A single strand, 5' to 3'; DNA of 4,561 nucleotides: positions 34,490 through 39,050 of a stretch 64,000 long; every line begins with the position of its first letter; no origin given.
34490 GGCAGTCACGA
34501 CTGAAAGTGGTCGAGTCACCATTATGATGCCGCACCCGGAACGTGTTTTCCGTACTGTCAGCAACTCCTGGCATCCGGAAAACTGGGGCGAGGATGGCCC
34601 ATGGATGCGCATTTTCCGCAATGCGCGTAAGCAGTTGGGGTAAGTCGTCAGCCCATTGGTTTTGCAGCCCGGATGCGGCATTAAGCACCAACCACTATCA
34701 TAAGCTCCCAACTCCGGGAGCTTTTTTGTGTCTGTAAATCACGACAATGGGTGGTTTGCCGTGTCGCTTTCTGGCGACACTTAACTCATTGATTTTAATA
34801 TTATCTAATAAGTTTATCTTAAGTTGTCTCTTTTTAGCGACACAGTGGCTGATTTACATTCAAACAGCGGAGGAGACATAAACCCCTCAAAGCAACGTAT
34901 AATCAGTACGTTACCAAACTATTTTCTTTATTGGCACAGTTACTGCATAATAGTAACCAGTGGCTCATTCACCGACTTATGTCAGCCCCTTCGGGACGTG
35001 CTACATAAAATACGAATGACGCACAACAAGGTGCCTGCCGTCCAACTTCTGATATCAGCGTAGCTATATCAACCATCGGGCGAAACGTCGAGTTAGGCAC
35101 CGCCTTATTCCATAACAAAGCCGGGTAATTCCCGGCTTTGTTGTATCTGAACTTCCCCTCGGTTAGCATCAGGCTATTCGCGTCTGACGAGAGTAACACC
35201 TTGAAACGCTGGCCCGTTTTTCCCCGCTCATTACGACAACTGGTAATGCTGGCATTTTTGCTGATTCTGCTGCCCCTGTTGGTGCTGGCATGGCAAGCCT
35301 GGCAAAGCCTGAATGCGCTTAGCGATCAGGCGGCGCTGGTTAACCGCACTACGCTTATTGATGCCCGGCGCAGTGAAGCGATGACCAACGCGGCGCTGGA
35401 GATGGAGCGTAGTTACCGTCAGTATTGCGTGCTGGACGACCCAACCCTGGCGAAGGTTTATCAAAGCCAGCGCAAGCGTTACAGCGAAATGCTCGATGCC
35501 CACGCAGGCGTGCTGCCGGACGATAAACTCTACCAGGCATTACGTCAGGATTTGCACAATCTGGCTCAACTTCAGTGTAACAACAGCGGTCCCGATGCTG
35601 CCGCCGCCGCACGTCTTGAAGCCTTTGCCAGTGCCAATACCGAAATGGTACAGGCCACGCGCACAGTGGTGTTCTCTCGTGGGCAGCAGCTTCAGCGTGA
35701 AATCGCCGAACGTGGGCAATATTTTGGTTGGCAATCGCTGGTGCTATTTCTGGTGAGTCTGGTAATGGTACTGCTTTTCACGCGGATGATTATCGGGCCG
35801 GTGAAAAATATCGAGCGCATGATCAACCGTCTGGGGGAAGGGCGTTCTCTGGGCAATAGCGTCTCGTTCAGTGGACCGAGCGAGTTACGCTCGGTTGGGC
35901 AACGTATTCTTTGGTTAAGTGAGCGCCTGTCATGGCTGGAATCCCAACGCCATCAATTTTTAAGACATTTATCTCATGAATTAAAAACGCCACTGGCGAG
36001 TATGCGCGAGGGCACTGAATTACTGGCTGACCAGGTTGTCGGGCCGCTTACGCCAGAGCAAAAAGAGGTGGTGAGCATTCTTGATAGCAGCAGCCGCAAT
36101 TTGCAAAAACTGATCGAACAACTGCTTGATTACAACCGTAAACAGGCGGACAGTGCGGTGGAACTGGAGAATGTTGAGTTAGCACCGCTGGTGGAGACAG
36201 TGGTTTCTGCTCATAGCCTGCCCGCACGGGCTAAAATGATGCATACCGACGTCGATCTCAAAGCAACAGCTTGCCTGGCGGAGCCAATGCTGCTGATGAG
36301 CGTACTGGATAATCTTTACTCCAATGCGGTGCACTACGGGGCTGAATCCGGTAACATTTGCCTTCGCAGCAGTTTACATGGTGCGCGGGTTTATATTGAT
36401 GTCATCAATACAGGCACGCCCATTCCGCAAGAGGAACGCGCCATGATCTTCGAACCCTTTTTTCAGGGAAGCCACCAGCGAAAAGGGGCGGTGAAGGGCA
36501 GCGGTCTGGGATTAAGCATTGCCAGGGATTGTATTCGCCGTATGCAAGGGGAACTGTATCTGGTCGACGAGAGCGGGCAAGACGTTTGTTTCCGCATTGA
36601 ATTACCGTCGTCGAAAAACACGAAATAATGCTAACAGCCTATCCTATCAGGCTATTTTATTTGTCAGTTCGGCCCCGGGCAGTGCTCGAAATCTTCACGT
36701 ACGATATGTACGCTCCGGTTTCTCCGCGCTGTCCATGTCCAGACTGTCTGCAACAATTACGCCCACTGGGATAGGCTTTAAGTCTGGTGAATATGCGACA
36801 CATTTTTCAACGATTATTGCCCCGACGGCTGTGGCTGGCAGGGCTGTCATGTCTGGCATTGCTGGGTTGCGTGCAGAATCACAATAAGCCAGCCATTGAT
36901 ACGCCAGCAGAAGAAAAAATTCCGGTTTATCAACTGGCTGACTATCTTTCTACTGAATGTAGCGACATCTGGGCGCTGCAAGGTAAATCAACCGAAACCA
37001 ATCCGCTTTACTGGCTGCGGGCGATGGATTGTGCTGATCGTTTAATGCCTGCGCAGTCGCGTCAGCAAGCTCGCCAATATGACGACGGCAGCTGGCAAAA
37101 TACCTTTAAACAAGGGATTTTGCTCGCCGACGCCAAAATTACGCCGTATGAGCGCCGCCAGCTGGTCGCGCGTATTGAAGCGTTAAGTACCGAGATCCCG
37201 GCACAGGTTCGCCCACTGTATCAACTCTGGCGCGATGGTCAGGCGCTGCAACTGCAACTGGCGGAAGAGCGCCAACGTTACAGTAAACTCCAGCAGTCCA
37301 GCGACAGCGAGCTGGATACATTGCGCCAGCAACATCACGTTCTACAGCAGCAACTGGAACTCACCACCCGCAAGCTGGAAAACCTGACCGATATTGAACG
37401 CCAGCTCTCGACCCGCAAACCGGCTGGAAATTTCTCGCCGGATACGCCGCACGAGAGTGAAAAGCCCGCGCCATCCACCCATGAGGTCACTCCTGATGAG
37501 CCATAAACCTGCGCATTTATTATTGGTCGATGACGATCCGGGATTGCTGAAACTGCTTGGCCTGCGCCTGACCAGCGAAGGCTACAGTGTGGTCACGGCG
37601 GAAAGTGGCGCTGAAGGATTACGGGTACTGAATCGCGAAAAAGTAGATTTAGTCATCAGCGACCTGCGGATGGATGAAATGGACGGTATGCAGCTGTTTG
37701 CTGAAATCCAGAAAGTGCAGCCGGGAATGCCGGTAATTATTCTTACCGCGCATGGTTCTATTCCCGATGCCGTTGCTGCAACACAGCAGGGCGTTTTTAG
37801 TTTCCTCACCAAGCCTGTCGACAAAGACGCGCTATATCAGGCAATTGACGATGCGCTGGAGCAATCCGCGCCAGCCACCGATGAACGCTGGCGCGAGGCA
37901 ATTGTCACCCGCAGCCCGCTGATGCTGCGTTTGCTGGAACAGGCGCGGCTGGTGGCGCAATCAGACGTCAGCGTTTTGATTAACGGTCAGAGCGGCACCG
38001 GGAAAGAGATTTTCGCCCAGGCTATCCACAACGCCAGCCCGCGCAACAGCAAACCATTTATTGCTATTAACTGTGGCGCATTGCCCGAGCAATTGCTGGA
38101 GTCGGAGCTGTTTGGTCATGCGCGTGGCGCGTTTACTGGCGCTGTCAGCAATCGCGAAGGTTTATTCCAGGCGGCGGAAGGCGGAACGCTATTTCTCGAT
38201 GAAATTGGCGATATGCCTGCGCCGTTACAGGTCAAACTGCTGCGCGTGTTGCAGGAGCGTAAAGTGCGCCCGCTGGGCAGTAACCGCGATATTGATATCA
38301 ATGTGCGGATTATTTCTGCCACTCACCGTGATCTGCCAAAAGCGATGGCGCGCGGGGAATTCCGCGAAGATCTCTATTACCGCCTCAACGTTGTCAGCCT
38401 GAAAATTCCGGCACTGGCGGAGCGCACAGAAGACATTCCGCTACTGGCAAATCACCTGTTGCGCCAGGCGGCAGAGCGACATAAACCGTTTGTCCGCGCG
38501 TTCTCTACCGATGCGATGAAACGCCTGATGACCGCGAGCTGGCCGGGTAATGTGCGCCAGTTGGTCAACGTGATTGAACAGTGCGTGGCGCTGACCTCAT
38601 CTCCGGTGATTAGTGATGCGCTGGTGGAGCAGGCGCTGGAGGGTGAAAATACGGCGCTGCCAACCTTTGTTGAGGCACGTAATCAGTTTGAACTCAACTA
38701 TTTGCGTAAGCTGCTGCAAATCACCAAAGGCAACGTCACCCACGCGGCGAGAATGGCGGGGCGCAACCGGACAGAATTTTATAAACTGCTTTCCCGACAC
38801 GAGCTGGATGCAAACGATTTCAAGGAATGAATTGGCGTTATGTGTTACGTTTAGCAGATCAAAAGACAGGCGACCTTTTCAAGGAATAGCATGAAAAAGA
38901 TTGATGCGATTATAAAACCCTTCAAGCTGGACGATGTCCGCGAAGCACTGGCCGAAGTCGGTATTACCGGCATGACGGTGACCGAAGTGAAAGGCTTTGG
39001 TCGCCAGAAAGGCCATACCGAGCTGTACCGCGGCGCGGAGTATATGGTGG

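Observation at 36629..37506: Lipoprotein gene qseG embedded between the kinase and the sigma54 regulator, overlapping glrR by 11 bp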

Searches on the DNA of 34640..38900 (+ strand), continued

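Call 45: get_annotated_region(hit=H32, flank=1500)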
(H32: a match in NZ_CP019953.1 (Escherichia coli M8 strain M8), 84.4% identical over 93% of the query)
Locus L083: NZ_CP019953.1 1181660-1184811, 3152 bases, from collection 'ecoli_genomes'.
description: Escherichia coli M8 chromosome, complete genome
organism: Escherichia coli M8 strain M8 (NCBI taxid 1392854)
replicon: chromosome; assembly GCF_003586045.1
host: Mus musculus C57Bl/6J; source: ob/ob mice; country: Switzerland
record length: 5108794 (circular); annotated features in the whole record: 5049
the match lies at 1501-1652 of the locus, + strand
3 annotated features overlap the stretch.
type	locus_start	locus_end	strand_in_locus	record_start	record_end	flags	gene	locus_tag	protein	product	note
CDS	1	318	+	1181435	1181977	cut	zapC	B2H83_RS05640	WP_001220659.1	cell division protein ZapC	-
CDS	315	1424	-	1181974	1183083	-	ycbX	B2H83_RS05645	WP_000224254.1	6-N-hydroxylaminopurine resistance protein YcbX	-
CDS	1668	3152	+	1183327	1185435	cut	rlmKL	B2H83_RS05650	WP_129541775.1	bifunctional 23S rRNA (guanine(2069)-N(7))-methyltransferase RlmK/23S rRNA (guanine(2445)-N(2))-methyltransferase RlmL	-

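Call 46: get_annotated_region(hit=H43, flank=1500)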
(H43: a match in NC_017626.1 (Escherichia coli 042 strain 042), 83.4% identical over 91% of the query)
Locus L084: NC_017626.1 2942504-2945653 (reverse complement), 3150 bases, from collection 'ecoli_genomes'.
description: Escherichia coli 042, complete sequence
organism: Escherichia coli 042 strain 042 (NCBI taxid 216592)
replicon: chromosome; assembly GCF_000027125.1
host: -; source: -; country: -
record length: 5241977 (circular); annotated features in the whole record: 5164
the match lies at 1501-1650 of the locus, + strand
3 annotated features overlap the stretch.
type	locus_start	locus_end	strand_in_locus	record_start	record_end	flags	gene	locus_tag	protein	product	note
CDS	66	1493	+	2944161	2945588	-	qseE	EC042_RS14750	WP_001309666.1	two component system sensor histidine kinase QseE/GlrK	-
CDS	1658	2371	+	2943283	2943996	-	qseG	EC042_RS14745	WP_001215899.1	two-component system QseEF-associated lipoprotein QseG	-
CDS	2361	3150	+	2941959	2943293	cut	glrR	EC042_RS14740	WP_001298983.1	two-component system response regulator GlrR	-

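Call 47: get_annotated_region(hit=H30, flank=1500)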
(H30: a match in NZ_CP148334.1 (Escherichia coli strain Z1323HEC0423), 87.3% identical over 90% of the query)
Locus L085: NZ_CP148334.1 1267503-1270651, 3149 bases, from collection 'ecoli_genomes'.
description: Escherichia coli strain Z1323HEC0423 chromosome, complete genome
organism: Escherichia coli strain Z1323HEC0423 (NCBI taxid 562)
replicon: chromosome; assembly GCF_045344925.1
host: Homo sapiens; source: -; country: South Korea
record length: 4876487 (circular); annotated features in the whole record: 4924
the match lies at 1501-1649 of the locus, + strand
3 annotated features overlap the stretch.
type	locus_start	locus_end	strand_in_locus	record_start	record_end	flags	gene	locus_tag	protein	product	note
CDS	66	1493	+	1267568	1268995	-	qseE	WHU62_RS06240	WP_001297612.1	two component system sensor histidine kinase QseE/GlrK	-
CDS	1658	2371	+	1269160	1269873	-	qseG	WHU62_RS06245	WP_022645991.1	two-component system QseEF-associated lipoprotein QseG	-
CDS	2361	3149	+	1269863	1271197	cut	glrR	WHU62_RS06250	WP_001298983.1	two-component system response regulator GlrR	-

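Call 58: search_rna_families(source=window, start=36560, end=37600, threshold=evalue, max_evalue=1)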
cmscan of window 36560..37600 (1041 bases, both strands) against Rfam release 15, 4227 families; matches with E-value up to 1: 2.
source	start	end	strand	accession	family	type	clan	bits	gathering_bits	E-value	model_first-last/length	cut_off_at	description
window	36697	36763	+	RF02228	sX9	Gene; sRNA;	-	29.4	44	0.0037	1-76/76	no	Xanthomonas sRNA sX9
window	36807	36844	+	RF01395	isrL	Gene; sRNA;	-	14.4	35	0.15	302-339/345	no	isrL Hfq binding RNA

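Call 59: search_dna_similar(query=window:36629-36792:+, collection=plasmids, mode=distant, max_rows=12)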
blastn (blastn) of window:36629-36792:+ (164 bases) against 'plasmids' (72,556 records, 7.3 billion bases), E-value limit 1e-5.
Records with a match: 135; places in all: 153; records where one place covers at least 80% of the query: 78.
Best place of each record, by identity: 90-95% 5; 80-90% 82; 60-80% 48.
By first word of the organism name: Pantoea 38; Klebsiella 31; Citrobacter 28; Escherichia 18; Salmonella 10; Enterobacter 5; Serratia 2; Aeromonas 1; Kluyvera 1; Yersinia 1.
By predicted mobility (MOB-suite, as given by PLSDB): non-mobilizable 85; conjugative 43; mobilizable 7.
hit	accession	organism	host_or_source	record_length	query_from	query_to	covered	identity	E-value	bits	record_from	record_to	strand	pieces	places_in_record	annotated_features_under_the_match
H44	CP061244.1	Escherichia coli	Homo sapiens,cell culture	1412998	1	164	100%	94.5%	1e-65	256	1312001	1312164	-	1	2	none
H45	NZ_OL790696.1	Escherichia coli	-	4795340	1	164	100%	93.9%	1e-64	251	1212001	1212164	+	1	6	none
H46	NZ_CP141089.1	Escherichia coli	Homo sapiens,Infected Human Urine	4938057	1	164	100%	93.9%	1e-64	251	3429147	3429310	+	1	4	none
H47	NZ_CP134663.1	Escherichia coli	Larus michahellis,bacteria,cloaca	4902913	1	164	100%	91.5%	4e-59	233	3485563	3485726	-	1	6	none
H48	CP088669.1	Escherichia coli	Homo sapiens,blood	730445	9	149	86%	89.4%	6e-44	184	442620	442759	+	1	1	none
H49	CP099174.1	Escherichia coli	culture,Pooled soil sample collected ...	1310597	9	149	86%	89.4%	6e-44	184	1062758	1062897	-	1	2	none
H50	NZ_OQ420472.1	Escherichia coli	-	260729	9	149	86%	89.4%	6e-44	184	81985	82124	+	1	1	none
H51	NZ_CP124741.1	Escherichia coli O157:H7 str. EDL933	Homo sapiens,feces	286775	9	149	86%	89.4%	6e-44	184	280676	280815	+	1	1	none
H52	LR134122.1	Klebsiella aerogenes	not available: to be reported later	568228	3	154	93%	82.4%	3e-34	151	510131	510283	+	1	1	none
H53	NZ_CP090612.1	Escherichia coli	pig,lung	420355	8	151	88%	86.8%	4e-40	171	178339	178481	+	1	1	none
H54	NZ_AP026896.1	Aeromonas caviae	Microbe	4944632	10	154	88%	84.1%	3e-35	155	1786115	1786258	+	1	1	none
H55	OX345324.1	Salmonella enterica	Gallus gallus,Poultry farm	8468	4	154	92%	80.3%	8e-30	136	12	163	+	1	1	none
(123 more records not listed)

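Call 63: search_dna_similar(query=window:36560-36860:+, collection=ecoli_genomes, mode=near, max_rows=10, rows=spread)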
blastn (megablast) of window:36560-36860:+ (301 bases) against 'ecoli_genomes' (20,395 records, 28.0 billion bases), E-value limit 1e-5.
Records with a match: 5430; places in all: 9633; records where one place covers at least 80% of the query: 5426.
Genomes with a match: 5426 of 5426; with a place that covers at least 80% of the query: 5426. Places per genome that has any: lowest 1, median 2, highest 3. On chromosomes: 9629 places; on plasmids: 4.
Best place of each record, by identity: >=99% 1976; 95-99% 3229; 90-95% 221; 80-90% 4.
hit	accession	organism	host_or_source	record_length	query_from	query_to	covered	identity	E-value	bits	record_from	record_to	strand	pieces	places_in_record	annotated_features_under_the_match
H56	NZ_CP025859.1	Escherichia coli strain 504239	Homo sapiens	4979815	1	301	100%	99.7%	8e-154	551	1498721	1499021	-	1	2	qseE: two component system sensor histidine kinase QseE/GlrK | qseG: two-component system QseEF-associated lipoprotein QseG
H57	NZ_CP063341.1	Escherichia coli strain BS90R-A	Homo sapiens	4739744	1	301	100%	99.7%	8e-154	551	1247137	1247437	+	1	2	qseE: two component system sensor histidine kinase QseE/GlrK | qseG: two-component system QseEF-associated lipoprotein QseG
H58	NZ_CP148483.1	Escherichia coli strain Z1323CEC0004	Chicken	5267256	1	301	100%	99.7%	8e-154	551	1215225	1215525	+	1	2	qseE: two component system sensor histidine kinase QseE/GlrK | qseG: two-component system QseEF-associated lipoprotein QseG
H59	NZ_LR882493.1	Escherichia coli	Vulpes vulpes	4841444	1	301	100%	99.3%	4e-152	545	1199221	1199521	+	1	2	qseE: two component system sensor histidine kinase QseE/GlrK | qseG: two-component system QseEF-associated lipoprotein QseG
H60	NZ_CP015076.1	Escherichia coli strain Ecol_448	Homo sapiens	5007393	1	301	100%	98.0%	2e-145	523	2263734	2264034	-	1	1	qseE: two component system sensor histidine kinase QseE/GlrK | qseG: two-component system QseEF-associated lipoprotein QseG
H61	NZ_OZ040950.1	Escherichia coli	-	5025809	1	301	100%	98.0%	2e-145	523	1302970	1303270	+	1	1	qseE: two component system sensor histidine kinase QseE/GlrK | qseG: two-component system QseEF-associated lipoprotein QseG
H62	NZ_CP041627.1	Escherichia coli strain ETEC6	Homo sapiens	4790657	1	301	100%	97.3%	4e-142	512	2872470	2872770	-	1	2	qseE: two component system sensor histidine kinase QseE/GlrK | qseG: two-component system QseEF-associated lipoprotein QseG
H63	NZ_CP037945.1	Escherichia coli strain CFSAN027346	Homo sapiens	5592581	1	301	100%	96.3%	4e-137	496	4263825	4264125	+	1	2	qseE: two component system sensor histidine kinase QseE/GlrK | qseG: two-component system QseEF-associated lipoprotein QseG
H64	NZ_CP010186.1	Escherichia coli strain M6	mouse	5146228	1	301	100%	96.0%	2e-135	490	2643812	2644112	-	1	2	qseE: two component system sensor histidine kinase QseE/GlrK | qseG: two-component system QseEF-associated lipoprotein QseG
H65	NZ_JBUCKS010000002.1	Escherichia coli strain 2196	Homo sapiens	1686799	78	224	49%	88.6%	1e-41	178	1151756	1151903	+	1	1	none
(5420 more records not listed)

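Call 67: search_rna_families(sources=[L057, L008, L036], threshold=gathering)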
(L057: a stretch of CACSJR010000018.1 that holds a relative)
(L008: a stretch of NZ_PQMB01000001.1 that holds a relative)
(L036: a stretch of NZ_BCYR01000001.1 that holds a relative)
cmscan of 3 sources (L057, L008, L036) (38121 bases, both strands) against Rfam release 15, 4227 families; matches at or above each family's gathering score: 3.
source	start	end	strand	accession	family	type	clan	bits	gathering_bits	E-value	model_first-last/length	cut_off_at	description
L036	4185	4332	+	RF00128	GlmY_tke1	Gene; sRNA;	CL00011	150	33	8.3e-34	1-163/163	no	Glm Y RNA activator of glmS mRNA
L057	4178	4325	+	RF00128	GlmY_tke1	Gene; sRNA;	CL00011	149.6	33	1e-33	1-163/163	no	Glm Y RNA activator of glmS mRNA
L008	4089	4236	+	RF00128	GlmY_tke1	Gene; sRNA;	CL00011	145.8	33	9.9e-33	1-163/163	no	Glm Y RNA activator of glmS mRNA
